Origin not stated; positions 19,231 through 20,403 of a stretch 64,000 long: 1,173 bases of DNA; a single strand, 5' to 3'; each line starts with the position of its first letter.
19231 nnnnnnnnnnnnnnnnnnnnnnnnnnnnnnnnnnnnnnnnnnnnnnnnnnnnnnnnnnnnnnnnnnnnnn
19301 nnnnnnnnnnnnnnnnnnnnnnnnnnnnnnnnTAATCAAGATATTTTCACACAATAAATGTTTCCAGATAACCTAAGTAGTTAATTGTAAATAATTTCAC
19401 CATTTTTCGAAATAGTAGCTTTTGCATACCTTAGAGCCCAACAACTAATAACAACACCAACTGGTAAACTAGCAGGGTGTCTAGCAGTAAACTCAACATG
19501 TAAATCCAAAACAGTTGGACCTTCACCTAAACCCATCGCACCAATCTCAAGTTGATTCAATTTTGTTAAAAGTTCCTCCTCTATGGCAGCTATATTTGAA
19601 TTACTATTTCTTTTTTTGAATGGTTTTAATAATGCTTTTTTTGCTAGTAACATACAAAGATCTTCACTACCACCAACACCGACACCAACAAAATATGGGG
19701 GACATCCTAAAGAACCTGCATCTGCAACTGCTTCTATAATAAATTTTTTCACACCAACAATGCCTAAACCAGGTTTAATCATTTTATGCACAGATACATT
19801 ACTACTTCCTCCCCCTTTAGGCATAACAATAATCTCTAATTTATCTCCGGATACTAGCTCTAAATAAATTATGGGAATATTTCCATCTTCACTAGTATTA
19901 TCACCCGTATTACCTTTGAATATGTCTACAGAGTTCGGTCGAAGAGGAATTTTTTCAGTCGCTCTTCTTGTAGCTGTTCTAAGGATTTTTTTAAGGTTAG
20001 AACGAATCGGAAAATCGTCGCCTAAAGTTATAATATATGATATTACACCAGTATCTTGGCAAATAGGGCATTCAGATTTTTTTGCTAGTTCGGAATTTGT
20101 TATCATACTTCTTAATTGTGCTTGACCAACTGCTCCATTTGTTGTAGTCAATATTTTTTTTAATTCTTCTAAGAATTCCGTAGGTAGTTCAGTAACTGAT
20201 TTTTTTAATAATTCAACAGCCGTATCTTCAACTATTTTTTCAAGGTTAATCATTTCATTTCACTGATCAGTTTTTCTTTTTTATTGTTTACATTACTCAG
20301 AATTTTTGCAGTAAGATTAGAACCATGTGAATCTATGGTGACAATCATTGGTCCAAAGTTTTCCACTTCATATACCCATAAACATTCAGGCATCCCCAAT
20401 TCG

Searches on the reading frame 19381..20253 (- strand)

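Call 27: search_protein_families(library=pfam, proteins=[window:19381-20253:-], max_evalue=0.00001)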
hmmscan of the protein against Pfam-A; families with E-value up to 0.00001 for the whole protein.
window:19381-20253:- (290 aa): 1 family
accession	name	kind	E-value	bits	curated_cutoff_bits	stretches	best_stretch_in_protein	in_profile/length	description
PF05681.19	Fumerase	-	2e-85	286.8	25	1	10-279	2-269/270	Fumarate hydratase (Fumerase)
